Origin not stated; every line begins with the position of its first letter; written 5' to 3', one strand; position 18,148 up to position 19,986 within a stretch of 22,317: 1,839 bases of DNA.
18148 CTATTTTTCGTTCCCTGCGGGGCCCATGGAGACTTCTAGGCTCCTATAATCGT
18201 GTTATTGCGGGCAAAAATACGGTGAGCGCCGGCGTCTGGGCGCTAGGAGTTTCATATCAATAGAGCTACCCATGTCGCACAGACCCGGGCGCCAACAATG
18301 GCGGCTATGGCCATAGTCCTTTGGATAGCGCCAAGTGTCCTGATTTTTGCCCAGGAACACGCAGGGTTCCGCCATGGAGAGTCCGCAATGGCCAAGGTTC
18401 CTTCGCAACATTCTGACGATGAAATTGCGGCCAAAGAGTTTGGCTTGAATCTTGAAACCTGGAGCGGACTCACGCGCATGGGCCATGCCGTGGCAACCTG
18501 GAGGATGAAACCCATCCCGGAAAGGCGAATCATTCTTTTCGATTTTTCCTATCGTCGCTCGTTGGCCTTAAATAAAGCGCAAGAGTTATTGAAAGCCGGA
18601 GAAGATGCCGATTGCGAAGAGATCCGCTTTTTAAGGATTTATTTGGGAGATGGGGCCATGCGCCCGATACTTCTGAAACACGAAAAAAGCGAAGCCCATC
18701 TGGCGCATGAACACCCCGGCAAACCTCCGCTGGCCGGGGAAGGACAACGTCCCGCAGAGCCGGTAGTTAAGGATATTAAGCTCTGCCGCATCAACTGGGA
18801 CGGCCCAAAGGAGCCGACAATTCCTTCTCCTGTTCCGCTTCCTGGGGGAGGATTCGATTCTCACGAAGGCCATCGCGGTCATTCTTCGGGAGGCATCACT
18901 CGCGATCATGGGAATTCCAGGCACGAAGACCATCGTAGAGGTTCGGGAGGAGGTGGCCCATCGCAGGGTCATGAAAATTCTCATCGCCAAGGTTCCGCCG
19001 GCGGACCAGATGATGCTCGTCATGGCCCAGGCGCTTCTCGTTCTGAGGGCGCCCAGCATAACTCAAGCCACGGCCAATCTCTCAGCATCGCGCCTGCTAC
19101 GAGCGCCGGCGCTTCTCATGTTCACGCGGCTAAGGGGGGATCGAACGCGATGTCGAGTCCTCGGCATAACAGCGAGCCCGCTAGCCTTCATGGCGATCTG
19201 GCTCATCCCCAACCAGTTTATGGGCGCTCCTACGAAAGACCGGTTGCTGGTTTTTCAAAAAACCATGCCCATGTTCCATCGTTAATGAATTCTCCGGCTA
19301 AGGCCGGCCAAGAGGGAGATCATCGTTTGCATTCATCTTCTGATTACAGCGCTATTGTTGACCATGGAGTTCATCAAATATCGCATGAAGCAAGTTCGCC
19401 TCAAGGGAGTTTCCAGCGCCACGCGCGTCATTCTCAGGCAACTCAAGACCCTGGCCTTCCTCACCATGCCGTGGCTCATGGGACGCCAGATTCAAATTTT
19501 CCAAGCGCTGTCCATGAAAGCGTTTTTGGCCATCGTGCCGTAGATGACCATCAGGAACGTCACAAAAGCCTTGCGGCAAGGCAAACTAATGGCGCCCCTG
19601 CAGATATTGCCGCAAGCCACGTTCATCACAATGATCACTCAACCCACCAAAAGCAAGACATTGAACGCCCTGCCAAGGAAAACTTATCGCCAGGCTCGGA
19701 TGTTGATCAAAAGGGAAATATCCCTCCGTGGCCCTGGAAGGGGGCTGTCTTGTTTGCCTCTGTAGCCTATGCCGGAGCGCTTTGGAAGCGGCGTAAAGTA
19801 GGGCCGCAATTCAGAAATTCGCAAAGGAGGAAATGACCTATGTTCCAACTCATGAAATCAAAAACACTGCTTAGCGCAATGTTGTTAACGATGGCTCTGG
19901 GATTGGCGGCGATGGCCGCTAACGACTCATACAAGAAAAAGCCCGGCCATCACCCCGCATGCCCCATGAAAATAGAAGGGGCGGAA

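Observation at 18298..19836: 512-aa histidine-rich, Cys-free, membrane-tethered protein inside the metal-efflux operon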

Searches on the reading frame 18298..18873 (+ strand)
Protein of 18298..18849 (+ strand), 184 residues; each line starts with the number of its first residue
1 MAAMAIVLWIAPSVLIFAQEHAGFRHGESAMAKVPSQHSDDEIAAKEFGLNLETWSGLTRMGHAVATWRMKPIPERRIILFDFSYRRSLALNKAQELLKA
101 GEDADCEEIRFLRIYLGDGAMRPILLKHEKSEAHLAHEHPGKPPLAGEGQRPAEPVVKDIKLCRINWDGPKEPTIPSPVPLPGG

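Call 6: search_protein_families(library=ncbifam, proteins=[window:18298-18840:+], max_evalue=1)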
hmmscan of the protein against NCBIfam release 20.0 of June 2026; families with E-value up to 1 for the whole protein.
window:18298-18840:+ (181 aa): 1 family
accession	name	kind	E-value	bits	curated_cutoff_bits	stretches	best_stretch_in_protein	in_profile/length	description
NF000283.1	RPH_KJ151292.1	equivalog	0.23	9.6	1700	1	62-114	657-706/865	rifamycin-inactivating phosphotransferase Rph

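Call 8: find_homologous_proteins(query=window:18298-18849:+, max_evalue=10)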
Query seq(184 aa): 114 candidates shared short words with the query, none scored E <= 10.

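Call 18: search_protein_representatives(protein=window:18361-18855:+)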
Query: 165 residues. Proteins with E-value up to 0.001 (for the whole library): 4; up to 1e-10: 4; up to 1e-30: 2. The best 4 are listed.
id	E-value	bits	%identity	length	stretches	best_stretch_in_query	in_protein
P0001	1.2e-107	373.9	100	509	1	1-165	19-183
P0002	3.7e-41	157.4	52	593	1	5-160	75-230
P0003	2.8e-21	92.7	39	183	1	5-152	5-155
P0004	3.0e-14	69.8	38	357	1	21-123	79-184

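Call 40: list_cluster_members(proteins=[P0002, P0003, P0004])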
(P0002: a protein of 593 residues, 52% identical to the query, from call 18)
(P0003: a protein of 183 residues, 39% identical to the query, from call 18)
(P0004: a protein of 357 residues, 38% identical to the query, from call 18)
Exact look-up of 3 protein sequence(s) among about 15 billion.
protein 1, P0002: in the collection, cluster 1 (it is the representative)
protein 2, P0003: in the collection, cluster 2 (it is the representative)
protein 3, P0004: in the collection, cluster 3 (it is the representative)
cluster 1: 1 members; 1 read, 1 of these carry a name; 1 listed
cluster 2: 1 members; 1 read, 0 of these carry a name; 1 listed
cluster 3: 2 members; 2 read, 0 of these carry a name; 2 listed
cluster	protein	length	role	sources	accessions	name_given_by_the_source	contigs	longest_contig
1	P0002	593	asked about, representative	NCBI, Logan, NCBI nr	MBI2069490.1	MAG: hypothetical protein HYT79_02730 [Elusimicrobia bacterium] | hypothetical protein [Elusimicrobiota bacterium]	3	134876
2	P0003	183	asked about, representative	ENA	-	-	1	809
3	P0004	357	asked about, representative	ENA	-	-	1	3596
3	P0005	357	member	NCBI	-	-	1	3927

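Call 41: find_encoding_contigs(protein=P0002, flank=10000, max_places=3)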
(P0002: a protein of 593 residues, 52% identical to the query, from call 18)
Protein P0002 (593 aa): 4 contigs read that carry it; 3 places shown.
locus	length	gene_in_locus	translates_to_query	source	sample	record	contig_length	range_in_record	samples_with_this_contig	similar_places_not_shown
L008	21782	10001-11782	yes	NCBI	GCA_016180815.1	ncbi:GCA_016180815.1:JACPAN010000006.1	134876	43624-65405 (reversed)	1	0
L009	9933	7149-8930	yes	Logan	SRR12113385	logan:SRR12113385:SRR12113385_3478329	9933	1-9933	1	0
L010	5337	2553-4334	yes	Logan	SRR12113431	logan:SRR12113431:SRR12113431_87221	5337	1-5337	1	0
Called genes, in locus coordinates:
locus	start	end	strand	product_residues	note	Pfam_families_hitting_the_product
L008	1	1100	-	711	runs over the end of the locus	PF04879:Molybdop_Fe4S4, PF00384:Molybdopterin, PF01568:Molydop_binding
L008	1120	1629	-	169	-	PF02085:Cytochrom_CIII (faint), PF14537:Cytochrom_c3_2 (faint), PF22113:Mtrc-MtrF_II-IV_dom (faint), PF14522:Cytochrome_C7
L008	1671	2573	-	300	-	PF01145:Band_7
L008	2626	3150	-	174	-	PF13442:Cytochrome_CBB3, PF00034:Cytochrom_C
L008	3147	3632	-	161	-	-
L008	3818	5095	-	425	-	-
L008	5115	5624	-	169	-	PF00072:Response_reg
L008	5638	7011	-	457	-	PF00072:Response_reg, PF00158:Sigma54_activat, PF14532:Sigma54_activ_2, PF07728:AAA_5 (weak), PF25601:AAA_lid_14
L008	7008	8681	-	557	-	PF00512:HisKA, PF02518:HATPase_c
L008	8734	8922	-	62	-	PF02416:TatA_B_E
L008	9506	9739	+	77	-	PF04945:YHS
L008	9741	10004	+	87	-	PF04945:YHS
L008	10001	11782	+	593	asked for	-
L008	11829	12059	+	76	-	PF19335:HMBD (weak)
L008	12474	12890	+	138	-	PF07508:Recombinase (weak)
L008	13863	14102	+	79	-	-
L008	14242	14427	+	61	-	-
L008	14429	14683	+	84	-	-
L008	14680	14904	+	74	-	-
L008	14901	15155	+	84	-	-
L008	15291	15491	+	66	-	-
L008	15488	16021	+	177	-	-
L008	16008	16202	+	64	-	-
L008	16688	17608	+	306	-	PF02899:Phage_int_SAM_1, PF00589:Phage_integrase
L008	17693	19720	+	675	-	PF00999:Na_H_Exchanger, PF02080:TrkA_C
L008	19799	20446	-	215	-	PF01786:AOX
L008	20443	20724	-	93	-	PF01541:GIY-YIG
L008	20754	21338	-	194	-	PF03352:Adenine_glyco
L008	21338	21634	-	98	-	-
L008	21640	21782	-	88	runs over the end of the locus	PF04241:DUF423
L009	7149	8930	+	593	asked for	-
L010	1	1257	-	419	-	?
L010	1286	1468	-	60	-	PF02416:TatA_B_E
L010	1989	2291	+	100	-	PF04945:YHS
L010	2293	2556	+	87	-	PF04945:YHS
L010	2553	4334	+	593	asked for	-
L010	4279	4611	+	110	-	PF19335:HMBD (weak)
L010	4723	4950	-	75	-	-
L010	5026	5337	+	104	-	?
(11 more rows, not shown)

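Call 51: predict_structure(alignment_id=A4)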
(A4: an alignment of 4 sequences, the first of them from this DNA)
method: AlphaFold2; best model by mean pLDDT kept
length: 174 residues; sequences in the alignment: 4
mean_pLDDT: 70.2   pTM: 0.60
mean pLDDT of the five models: 70.2, 68.6, 66.9, 66.7, 66.3
residues with pLDDT >= 90: 55; 70-90: 42; 50-70: 21; < 50: 56
segments of 3 or more residues with pLDDT < 50: 1-17, 123-130, 132-134, 150-155, 157-174
pLDDT, mean of each block of 10 residues (from residue 1): 37 43 88 91 90 94 95 93 87 89 84 73 46 48 57 46 42 40
secondary structure, 60 per line:
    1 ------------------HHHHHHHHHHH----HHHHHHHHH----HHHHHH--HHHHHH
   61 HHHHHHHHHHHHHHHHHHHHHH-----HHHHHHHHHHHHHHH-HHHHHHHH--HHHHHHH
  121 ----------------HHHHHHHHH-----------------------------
elements in order: H19-29 H34-42 H47-52 H55-82 H88-102 H104-111 H114-120 H137-145

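Call 59: fold_search(model_id=the predicted structure, library=pdb)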
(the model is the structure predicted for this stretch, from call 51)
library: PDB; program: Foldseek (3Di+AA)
matches with E <= 10: 11; with E <= 0.001: 0
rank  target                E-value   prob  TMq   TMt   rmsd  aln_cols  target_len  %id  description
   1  9nna                  4.3e+00  0.05  0.18  0.09  14.9       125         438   19  Crystal structure of CYP46A1 with [(1R,5S)-3-oxa-8-azabicyclo[3.2.1]octan-8-yl][(4R,8M)-8-(1,3-oxazol-5-yl)-6-(trifluoro (released 2025-07-02)
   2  7b5j_A                5.9e+00  0.12  0.20  0.27   8.0        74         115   12  Anti-CRISPR associated (Aca) protein, Aca2 (released 2021-06-23)
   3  2es4_D                7.2e+00  0.05  0.18  0.13  14.5       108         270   16  Crystal structure of the Burkholderia glumae lipase-specific foldase in complex with its cognate lipase (released 2006-03-07)
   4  7vjo_A                7.6e+00  0.09  0.20  0.27   7.8        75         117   12  Pectobacterium phage ZF40 apo-Aca2 (released 2021-10-20)
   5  3pu8_A                8.4e+00  0.08  0.17  0.09  13.5        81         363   15  PHF2 Jumonji-NOG-Fe(II) complex (released 2011-01-26)
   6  8f8y_A                8.4e+00  0.08  0.17  0.07  13.5        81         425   15  PHF2 (PHD+JMJ) in Complex with VRK1 N-Terminal Peptide (released 2023-01-18)
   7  8ras_G                9.3e+00  0.02  0.18  0.11  11.3       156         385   10  Plastid-encoded RNA polymerase transcription elongation complex (released 2024-03-06)
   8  1d3y_A                9.8e+00  0.08  0.15  0.10   6.8        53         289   15  STRUCTURE OF THE DNA TOPOISOMERASE VI A SUBUNIT (released 1999-11-05)
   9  5x0w_E                9.8e+00  0.07  0.24  0.27   8.3        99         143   16  Molecular mechanism for the binding between Sharpin and HOIP (released 2017-10-18)
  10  5x0w_C                9.8e+00  0.03  0.20  0.24  12.7       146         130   12  Molecular mechanism for the binding between Sharpin and HOIP (released 2017-10-18)
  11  8r6s_G                9.8e+00  0.02  0.18  0.07  12.0       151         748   10  Plastid-encoded RNA polymerase (Integrated model) (released 2024-03-13)

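Call 63: search_protein_families(library=ncbifam, proteins=[P0002, P0004], max_evalue=1)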
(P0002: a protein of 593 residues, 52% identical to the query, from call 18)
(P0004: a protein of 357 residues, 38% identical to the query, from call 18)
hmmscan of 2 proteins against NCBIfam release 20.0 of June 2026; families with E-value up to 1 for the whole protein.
P0002 (593 aa): 0 families

P0004 (357 aa): 1 family
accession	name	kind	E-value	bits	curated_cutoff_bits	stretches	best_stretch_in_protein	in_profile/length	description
NF004070.0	PRK05580.2-2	equivalog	0.16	10.1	921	1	68-107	252-291/729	primosomal protein N'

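Call 69: search_protein_families(library=pfam, alignment_id=A3, max_evalue=10)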
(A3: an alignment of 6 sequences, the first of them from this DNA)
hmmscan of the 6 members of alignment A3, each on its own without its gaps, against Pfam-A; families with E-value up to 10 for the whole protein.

A. member 1, seq(174 aa): 0 families

B. families by the number of members that match (of 6 scanned): 3 families
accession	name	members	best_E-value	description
PF19381.4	DUF5956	1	0.026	Family of unknown function (DUF5956)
PF16308.10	DUF4950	1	0.056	Domain of unknown function (DUF4950)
PF23382.1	DUF7097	1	0.15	Family of unknown function (DUF7097)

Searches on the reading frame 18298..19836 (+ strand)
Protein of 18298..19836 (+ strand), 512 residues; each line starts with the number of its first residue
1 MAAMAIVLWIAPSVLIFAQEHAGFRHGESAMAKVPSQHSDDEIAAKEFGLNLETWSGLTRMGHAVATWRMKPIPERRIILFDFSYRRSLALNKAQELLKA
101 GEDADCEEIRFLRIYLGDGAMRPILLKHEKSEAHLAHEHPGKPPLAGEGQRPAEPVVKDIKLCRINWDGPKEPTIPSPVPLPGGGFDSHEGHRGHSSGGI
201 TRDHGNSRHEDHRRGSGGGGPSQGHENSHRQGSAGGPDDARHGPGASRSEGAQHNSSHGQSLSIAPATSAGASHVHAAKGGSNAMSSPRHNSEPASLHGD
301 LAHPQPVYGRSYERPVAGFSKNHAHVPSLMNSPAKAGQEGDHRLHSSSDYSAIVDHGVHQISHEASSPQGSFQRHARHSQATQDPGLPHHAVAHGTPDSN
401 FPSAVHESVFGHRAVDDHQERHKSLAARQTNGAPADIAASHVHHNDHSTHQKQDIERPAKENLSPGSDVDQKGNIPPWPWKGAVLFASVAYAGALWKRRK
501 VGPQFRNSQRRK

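Call 5: search_protein_families(library=pfam, proteins=[window:18298-19836:+], max_evalue=0.01)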
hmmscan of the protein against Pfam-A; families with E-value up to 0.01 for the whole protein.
window:18298-19836:+ (512 aa): 0 families

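Call 6: search_protein_families(library=ncbifam, proteins=[window:18298-19836:+], max_evalue=1)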
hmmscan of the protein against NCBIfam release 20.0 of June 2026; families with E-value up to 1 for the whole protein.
window:18298-19836:+ (512 aa): 0 families

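Call 7: find_homologous_proteins(query=window:18298-19836:+)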
Query window:18298-19836:+ (512 aa): 1 proteins with E <= 0.001 among 8000 candidates.
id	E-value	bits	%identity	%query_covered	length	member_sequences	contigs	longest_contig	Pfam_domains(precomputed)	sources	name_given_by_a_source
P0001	0.0e+0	1158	100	99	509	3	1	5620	-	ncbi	ncbi:MAG: hypothetical protein AAB091_06410 [Elusimicrobiota bacterium]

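Call 9: find_encoding_contigs(protein=P0001, flank=10000)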
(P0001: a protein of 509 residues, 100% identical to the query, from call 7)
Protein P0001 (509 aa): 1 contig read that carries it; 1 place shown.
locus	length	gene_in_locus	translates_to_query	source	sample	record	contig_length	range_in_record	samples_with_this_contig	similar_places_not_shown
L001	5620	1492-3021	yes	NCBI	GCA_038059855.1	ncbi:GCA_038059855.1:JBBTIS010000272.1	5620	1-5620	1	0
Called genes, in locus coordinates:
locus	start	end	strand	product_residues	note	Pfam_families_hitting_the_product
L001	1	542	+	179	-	PF00873:ACR_tran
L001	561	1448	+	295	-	-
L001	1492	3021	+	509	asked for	-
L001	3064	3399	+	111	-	PF19335:HMBD (weak)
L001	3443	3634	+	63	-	-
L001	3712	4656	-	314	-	PF01988:VIT1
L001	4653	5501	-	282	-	PF01936:NYN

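Call 16: predict_structure(protein=window:18298-19836:+)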
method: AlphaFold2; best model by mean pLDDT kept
length: 512 residues; sequences in the alignment: 1
mean_pLDDT: 42.0   pTM: 0.22
mean pLDDT of the five models: 42.0, 39.1, 37.1, 35.9, 31.8
residues with pLDDT >= 90: 0; 70-90: 10; 50-70: 75; < 50: 427
segments of 3 or more residues with pLDDT < 50: 1-5, 15-36, 64-90, 100-177, 181-185, 189-213, 215-220, 222-225, 227-236, 238-314, 316-401, 403-477
pLDDT, mean of each block of 10 residues (from residue 1): 49 49 38 43 62 66 42 37 44 53 39 39 34 33 41 29 29 44 46 42 43 43 44 42 41 40 37 37 39 40 41 39 37 36 38 37 35 37 37 35 38 38 40 38 38 40 40 45 63 71 55 50
secondary structure, 60 per line:
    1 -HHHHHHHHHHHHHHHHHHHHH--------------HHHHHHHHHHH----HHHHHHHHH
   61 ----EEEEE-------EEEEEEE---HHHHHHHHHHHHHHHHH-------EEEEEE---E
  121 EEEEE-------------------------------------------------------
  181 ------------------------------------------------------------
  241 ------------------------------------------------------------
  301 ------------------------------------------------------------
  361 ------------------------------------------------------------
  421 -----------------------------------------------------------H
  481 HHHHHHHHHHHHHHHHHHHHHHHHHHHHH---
elements in order: H2-22 H37-47 H52-60 E65-69 E77-83 H87-103 E111-116 E120-125 H480-509

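Call 73: search_solved_structures(query=window:18298-19836:+, max_evalue=10)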
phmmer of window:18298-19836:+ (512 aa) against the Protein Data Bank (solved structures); distinct sequences matched with E-value up to 10: 0.

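Call 74: search_dna_similar(query=window:18298-19836:+, collection=plasmids, mode=protein, max_evalue=0.001, max_rows=10)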
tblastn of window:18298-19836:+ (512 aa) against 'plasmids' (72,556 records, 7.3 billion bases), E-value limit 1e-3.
No match.
